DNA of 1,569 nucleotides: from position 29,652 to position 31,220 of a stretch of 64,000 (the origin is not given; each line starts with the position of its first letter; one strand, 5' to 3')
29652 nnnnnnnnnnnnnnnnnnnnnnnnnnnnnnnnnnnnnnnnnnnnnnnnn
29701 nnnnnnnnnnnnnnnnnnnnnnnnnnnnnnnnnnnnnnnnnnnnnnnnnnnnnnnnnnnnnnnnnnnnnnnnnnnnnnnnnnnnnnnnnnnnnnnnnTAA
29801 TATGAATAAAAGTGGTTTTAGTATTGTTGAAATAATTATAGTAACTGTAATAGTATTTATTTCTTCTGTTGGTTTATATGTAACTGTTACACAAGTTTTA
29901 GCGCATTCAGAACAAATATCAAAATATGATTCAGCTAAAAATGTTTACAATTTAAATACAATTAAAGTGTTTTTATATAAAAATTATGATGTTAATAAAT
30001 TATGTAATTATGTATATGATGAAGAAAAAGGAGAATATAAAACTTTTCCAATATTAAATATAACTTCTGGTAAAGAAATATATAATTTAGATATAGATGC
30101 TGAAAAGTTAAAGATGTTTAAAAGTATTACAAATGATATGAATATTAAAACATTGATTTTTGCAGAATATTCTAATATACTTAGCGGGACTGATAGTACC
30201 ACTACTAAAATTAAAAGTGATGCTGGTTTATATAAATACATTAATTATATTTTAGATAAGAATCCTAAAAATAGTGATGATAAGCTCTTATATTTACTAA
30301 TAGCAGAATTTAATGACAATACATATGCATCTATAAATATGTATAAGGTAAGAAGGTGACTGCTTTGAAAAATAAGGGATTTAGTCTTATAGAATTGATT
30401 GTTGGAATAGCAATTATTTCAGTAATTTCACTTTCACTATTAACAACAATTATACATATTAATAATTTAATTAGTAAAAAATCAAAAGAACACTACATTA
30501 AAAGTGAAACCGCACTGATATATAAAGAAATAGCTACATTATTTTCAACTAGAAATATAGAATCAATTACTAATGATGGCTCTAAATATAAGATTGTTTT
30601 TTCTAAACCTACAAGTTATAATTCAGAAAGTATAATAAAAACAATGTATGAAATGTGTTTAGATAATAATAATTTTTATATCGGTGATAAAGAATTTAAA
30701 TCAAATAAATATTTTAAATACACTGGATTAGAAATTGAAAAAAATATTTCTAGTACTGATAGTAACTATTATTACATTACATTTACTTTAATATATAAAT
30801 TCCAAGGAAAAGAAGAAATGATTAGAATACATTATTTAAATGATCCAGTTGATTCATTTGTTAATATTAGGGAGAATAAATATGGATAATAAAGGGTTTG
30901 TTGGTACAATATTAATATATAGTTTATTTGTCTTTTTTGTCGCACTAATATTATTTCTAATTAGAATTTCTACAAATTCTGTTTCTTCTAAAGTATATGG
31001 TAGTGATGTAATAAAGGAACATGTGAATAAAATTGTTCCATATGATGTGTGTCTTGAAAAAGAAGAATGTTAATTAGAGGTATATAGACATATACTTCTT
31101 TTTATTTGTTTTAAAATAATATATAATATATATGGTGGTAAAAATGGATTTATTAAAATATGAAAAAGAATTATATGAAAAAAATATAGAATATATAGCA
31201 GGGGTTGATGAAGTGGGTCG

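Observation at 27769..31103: Stand-alone four-gene prepilin operon headed by a 655-aa pilin, with no pilus-assembly genes anywhere in 64 kb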

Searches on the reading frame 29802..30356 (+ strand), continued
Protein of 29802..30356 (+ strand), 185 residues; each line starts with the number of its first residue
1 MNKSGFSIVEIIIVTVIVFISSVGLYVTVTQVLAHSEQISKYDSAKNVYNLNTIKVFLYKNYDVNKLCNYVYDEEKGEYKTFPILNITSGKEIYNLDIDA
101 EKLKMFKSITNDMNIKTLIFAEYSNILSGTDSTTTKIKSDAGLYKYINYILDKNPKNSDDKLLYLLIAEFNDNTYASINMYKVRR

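Call 96: find_encoding_contigs(protein=P0403, flank=8000, max_places=8)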
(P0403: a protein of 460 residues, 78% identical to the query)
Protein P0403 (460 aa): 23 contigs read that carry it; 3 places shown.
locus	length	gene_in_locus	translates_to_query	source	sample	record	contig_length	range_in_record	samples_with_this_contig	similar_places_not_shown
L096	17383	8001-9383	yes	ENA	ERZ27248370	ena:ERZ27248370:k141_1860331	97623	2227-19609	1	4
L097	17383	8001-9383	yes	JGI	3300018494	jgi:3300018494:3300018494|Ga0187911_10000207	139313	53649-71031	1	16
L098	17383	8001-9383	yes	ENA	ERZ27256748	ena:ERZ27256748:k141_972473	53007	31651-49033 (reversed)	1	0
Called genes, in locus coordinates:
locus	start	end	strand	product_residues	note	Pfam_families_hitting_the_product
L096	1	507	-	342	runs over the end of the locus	PF07963:N_methyl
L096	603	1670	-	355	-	PF00091:Tubulin, PF12327:FtsZ_C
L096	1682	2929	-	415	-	PF02491:SHS2_FTSA, PF11104:PilM_2 (weak), PF14450:FtsA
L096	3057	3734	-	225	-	PF08478:POTRA_1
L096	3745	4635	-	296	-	PF01565:FAD_binding_4, PF02873:MurB_C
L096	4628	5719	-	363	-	PF03033:Glyco_transf_28, PF04101:Glyco_tran_28_C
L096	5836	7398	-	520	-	PF16403:Bact_surface_Ig-like, PF12810:ALK_LTK_GRD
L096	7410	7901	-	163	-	-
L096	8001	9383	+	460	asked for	PF00437:T2SSE, PF13173:AAA_14 (weak)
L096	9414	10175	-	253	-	PF06750:A24_N_bact, PF01478:Peptidase_A24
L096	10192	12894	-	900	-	PF00482:T2SSF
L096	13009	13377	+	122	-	PF14181:YqfQ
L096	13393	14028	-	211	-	PF05175:MTS (weak), PF06325:PrmA (weak), PF07021:MetW (weak), PF12847:Methyltransf_18, PF04816:TrmK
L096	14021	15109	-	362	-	PF03979:Sigma70_r1_1, PF00140:Sigma70_r1_2, PF04542:Sigma70_r2, PF04539:Sigma70_r3, PF04545:Sigma70_r4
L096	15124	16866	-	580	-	PF01807:Zn_ribbon_DnaG, PF08275:DNAG_N, PF01751:Toprim, PF13155:Toprim_2, PF13362:Toprim_3, PF13662:Toprim_4, PF10410:DnaB_bind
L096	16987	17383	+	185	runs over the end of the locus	PF20122:DUF6512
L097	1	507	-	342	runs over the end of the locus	PF07963:N_methyl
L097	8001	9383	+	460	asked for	PF00437:T2SSE, PF13173:AAA_14 (weak)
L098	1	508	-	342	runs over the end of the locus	PF07963:N_methyl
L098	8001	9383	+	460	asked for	PF00437:T2SSE, PF13173:AAA_14 (weak)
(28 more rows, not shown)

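Call 97: find_encoding_contigs(protein=P0374, flank=8000, max_places=4)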
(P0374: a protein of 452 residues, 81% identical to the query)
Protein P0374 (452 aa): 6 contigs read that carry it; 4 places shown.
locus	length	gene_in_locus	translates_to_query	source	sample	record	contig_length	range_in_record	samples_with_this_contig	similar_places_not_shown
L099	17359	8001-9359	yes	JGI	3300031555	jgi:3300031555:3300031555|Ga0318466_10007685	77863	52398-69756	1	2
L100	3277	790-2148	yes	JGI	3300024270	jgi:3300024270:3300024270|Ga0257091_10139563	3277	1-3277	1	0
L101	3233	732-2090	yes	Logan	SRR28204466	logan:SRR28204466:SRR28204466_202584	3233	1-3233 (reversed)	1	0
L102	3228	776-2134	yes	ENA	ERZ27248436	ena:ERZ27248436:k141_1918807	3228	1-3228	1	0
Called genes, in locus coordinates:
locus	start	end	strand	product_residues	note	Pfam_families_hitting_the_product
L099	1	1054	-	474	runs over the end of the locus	PF00587:tRNA-synt_2b, PF03129:HGTP_anticodon, PF09180:ProRS-C_1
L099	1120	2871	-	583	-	PF02518:HATPase_c (weak), PF13589:HATPase_c_3, PF01119:DNA_mis_repair, PF08676:MutL_C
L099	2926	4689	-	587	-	PF01541:GIY-YIG, PF27096:UvrC_M, PF22920:UvrC_RNaseH, PF08459:UvrC_RNaseH_dom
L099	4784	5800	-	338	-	PF13180:PDZ_2, PF05362:Lon_C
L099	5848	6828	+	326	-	PF07670:Gate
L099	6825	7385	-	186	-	-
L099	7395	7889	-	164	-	-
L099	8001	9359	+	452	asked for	PF00437:T2SSE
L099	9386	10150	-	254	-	PF06750:A24_N_bact, PF01478:Peptidase_A24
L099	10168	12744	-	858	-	PF00482:T2SSF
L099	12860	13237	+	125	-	PF14181:YqfQ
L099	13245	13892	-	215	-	PF12847:Methyltransf_18, PF04816:TrmK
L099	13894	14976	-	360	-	PF03979:Sigma70_r1_1, PF00140:Sigma70_r1_2, PF04542:Sigma70_r2, PF04539:Sigma70_r3, PF04545:Sigma70_r4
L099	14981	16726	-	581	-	PF01807:Zn_ribbon_DnaG, PF08275:DNAG_N, PF13662:Toprim_4, PF01751:Toprim, PF13155:Toprim_2, PF13362:Toprim_3 (weak), PF10410:DnaB_bind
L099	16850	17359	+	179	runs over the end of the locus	PF20122:DUF6512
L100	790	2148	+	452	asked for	PF00437:T2SSE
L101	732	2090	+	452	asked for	PF00437:T2SSE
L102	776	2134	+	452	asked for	PF00437:T2SSE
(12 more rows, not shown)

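Call 99: list_cluster_members(proteins=[P0307, P0336, P0345, P0328, P0334, P0403, P0310, P0366, P0294, P0291])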
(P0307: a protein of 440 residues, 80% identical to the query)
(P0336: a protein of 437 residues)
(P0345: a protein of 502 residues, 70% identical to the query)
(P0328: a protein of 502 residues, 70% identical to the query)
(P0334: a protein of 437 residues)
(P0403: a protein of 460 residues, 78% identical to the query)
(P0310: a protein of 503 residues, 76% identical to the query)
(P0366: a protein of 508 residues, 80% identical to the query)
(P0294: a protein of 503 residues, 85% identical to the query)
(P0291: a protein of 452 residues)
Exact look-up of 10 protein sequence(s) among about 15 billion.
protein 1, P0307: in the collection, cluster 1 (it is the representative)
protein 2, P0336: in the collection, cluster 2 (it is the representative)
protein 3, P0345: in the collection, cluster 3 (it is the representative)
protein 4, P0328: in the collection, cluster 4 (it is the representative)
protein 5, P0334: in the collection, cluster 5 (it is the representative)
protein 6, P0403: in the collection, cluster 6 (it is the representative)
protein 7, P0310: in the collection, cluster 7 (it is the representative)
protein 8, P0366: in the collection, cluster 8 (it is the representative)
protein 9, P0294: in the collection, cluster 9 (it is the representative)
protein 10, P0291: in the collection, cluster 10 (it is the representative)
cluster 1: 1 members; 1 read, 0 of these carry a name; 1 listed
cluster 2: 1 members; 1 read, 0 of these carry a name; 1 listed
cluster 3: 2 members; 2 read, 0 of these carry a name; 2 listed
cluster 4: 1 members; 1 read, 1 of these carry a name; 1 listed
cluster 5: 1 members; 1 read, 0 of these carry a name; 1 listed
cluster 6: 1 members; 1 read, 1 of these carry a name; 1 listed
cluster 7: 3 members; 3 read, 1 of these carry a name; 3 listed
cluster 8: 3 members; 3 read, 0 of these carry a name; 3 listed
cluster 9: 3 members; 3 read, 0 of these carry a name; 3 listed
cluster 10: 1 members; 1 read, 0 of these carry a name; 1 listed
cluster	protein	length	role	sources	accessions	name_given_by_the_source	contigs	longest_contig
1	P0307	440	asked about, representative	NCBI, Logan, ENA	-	-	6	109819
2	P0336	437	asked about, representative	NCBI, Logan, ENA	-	-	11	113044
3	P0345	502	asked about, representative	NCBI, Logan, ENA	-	-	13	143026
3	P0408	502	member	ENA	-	-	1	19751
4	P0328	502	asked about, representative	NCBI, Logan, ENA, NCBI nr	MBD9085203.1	type II/IV secretion system protein [bacterium]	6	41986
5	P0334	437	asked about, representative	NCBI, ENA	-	-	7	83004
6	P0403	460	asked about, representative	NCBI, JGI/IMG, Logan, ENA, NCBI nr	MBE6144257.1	MAG: type II/IV secretion system protein [Firmicutes bacterium] | type II/IV secretion system protein [Bacillota bacterium]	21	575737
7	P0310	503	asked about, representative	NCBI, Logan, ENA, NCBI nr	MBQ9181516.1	MAG: type II/IV secretion system protein [Bacilli bacterium] | type II/IV secretion system protein [Bacilli bacterium]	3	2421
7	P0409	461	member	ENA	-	-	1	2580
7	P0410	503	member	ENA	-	-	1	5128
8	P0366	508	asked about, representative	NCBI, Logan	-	-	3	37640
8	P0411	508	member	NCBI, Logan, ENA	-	-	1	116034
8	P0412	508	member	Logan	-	-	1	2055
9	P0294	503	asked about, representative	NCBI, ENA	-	-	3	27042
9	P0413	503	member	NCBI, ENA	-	-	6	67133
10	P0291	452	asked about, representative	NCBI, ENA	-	-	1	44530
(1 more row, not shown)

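Call 103: search_protein_families(library=ncbifam, proteins=[L092:5300-6772:-, L092:2716-4434:+, L092:4451-5218:+, L092:6873-7370:+, L092:7384-7887:+, L092:7877-9322:+], max_evalue=0.001)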
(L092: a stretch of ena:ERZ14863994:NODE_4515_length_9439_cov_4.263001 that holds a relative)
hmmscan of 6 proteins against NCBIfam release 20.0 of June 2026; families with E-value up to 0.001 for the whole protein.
L092:5300-6772:- (490 aa): 22 families
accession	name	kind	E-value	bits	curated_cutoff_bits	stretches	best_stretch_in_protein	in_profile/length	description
TIGR02533.1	type_II_gspE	equivalog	8.5e-143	476.5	630.25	1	7-387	105-484/486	type II secretion system ATPase GspE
TIGR02538.1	type_IV_pilB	equivalog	1.4e-138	463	675.65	1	7-387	177-560/564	type IV-A pilus assembly ATPase PilB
NF007755.0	PRK10436.1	equivalog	8.5e-132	440.1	617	1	7-392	81-462/465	type II secretion system protein GspE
NF053534.1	T4PilAsmATPsTfpB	equivalog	2.2e-120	402.8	850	1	5-389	195-582/584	type IV pilus assembly ATPase TfpB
NF041000.1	ATPase_ComGA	equivalog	3.6e-80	268.8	300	1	17-281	2-265/267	competence type IV pilus ATPase ComGA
TIGR01420.1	pilT_fam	subfamily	9.3e-51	173.1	319.1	1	15-285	2-272/343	PilT/PilU family type 4a pilus ATPase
TIGR02525.1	plasmid_TraJ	equivalog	1.2e-26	93.5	368.3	1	124-262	132-273/372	plasmid transfer ATPase TraJ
TIGR02524.1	dot_icm_DotB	equivalog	2.5e-23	82.9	463.3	1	136-259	125-257/358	Dot/Icm type IV secretion system ATPase DotB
TIGR02782.1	TrbB_P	equivalog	3.4e-16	59.4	304.55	1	131-259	123-253/303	P-type conjugative transfer ATPase TrbB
TIGR02788.1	VirB11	equivalog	7.4e-16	58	249.95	1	132-262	131-266/308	P-type DNA transfer ATPase VirB11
NF058587.1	archaellum_moto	equivalog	2e-15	56.5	550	1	147-259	277-394/527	archaellum flagellar ATPase motor FlaI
NF010469.0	PRK13894.1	subfamily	3.3e-14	53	508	1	137-259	141-265/320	conjugal transfer ATPase TrbB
TIGR03819.1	heli_sec_ATPase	hypoth_equivalog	1.6e-13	50.6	373.15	1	62-258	98-297/340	TadA family conjugal transfer-associated ATPase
NF010407.0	PRK13833.1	subfamily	2.5e-11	43.6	499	1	148-262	147-263/323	conjugal transfer protein TrbB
NF010425.0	PRK13851.1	equivalog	1.1e-09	37.7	461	1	130-260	147-282/344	type IV secretion system protein VirB11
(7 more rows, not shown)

L092:2716-4434:+ (573 aa): 6 families
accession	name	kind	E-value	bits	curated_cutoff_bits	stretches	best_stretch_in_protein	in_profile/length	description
TIGR02120.1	GspF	equivalog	6.9e-82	275.8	424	1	170-569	1-400/401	type II secretion system inner membrane protein GspF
NF052607.1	T4PiliAsmPilCThrm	equivalog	7.7e-75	252.5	700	1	169-567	3-401/406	type IV pilus assembly protein PilC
NF007861.0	PRK10573.1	equivalog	1.6e-66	225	401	1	167-571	4-399/401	protein transport protein HofC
NF052606.1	T4PiliAsmPilCMyx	equivalog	2.9e-61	207.5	700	1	161-570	13-418/419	type IV pilus assembly protein PilC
NF047826.1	T3SSXpsF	equivalog_domain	4.3e-58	197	650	1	169-570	3-404/405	type II secretion system protein XpsF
NF041012.2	T4P_ComGB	equivalog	1.3e-40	139.8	240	1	234-566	4-330/332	competence type IV pilus assembly protein ComGB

L092:4451-5218:+ (256 aa): 0 families

L092:6873-7370:+ (166 aa): 1 family
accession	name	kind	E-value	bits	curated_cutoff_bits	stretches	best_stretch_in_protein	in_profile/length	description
NF041013.1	T4P_ComGE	equivalog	0.00071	19.6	49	0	3-30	1-27/83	competence type IV pilus minor pilin ComGE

L092:7384-7887:+ (168 aa): 2 families
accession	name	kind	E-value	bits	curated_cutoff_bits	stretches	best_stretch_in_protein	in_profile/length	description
TIGR02532.1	IV_pilin_GFxxxE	domain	0.00069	19.4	16.3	0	5-23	2-20/24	prepilin-type N-terminal cleavage/methylation domain-containing protein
NF041013.1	T4P_ComGE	equivalog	0.00078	19.5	49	1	2-48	1-47/83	competence type IV pilus minor pilin ComGE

L092:7877-9322:+ (482 aa): 0 families

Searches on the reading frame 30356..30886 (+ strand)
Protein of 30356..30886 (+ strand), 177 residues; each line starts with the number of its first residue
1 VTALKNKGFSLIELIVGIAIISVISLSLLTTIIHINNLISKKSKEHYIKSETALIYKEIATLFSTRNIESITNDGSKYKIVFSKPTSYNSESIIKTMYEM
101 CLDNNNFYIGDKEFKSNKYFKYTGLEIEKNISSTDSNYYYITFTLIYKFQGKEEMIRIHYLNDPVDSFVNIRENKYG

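Call 8: search_protein_families(library=pfam, proteins=[window:30356-30886:+], max_evalue=1)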
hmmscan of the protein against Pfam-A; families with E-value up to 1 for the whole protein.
window:30356-30886:+ (177 aa): 3 families
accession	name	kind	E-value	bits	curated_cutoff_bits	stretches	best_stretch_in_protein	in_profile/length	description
PF07963.17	N_methyl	-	6.3e-07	29.2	21.2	1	5-28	3-26/27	Prokaryotic N-terminal methylation motif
PF07379.16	DUF1494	-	0.042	14.2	24.3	1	5-74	1-71/179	Protein of unknown function (DUF1494)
PF08272.16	Zn_Ribbon_Topo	-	0.089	13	25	1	37-52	4-21/41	Topoisomerase I zinc-ribbon-like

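Call 9: search_protein_families(library=ncbifam, proteins=[window:30356-30886:+], max_evalue=1)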
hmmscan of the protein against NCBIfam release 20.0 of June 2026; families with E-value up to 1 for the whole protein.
window:30356-30886:+ (177 aa): 11 families
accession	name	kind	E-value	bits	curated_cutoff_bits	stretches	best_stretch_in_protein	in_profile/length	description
TIGR02532.1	IV_pilin_GFxxxE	domain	2.6e-06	27.1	16.3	1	7-27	2-22/24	prepilin-type N-terminal cleavage/methylation domain-containing protein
NF041013.1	T4P_ComGE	equivalog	4.9e-06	26.6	49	1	5-43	2-40/83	competence type IV pilus minor pilin ComGE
NF041002.1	pilin_ComGF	equivalog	0.00039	20.7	80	1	6-55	1-50/139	competence type IV pilus minor pilin ComGF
NF040999.1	pilin_ComGC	equivalog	0.001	19.2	75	1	7-50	2-45/84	competence type IV pilus major pilin ComGC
NF007848.0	PRK10557.1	equivalog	0.0017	17.7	120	1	3-51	7-55/192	prepilin peptidase-dependent protein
NF007862.0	PRK10574.1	equivalog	0.0063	16.7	138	1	5-25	3-23/145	prepilin peptidase-dependent pilin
NF007800.0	PRK10506.1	equivalog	0.016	15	158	1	5-27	7-29/163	prepilin peptidase-dependent protein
NF041775.1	typeIV_PilA_Myxo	equivalog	0.025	14.6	400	1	5-66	9-66/214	type IV pilin protein PilA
TIGR01707.1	gspI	equivalog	0.036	14.5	44.35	1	8-33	1-26/101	type II secretion system minor pseudopilin GspI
TIGR01711.1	gspJ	equivalog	0.15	11.9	64.85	1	7-28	1-22/192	type II secretion system minor pseudopilin GspJ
TIGR01708.2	typeII_sec_gspH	equivalog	0.19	11.7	80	1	7-25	2-20/169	type II secretion system minor pseudopilin GspH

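Call 54: search_solved_structures(query=A6, max_evalue=10)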
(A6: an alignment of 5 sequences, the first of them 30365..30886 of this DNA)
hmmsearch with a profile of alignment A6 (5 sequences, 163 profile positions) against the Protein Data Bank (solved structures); distinct sequences matched with E-value up to 10: 5.
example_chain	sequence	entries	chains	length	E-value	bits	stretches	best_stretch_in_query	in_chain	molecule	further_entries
9egp_A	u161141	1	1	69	0.0096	19.1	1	2-27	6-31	Geopilin domain 1 protein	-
7tgg_A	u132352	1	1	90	0.094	15.9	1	2-23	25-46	Geopilin domain 1 protein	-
8pfb_G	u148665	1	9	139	0.45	13.7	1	7-61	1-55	Type IV pilin PilE1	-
9lab_B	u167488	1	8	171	0.78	12.9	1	1-32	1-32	MSHA major pilin subunit MshA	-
7w6t_I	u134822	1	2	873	2.3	11.4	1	15-114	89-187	Dipeptidyl aminopeptidase-like protein 6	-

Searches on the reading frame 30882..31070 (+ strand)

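Call 8: search_protein_families(library=pfam, proteins=[window:30882-31070:+], max_evalue=1)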
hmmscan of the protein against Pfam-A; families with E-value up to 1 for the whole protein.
window:30882-31070:+ (63 aa): 2 families
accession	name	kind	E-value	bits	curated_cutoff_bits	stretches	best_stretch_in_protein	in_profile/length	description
PF06749.17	DUF1218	-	0.0091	16.9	25.3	1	6-37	34-65/95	Protein of unknown function (DUF1218)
PF11458.13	Mistic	-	0.18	12.3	26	1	36-52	47-63/74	Membrane-integrating protein Mistic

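Call 9: search_protein_families(library=ncbifam, proteins=[window:30882-31070:+], max_evalue=1)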
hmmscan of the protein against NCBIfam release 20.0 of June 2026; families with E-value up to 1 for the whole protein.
window:30882-31070:+ (63 aa): 1 family
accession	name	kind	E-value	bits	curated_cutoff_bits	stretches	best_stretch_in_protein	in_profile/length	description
NF038271.1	strep_PBP2X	exception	0.14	10.3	1050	1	3-34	18-50/750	penicillin-binding protein PBP2X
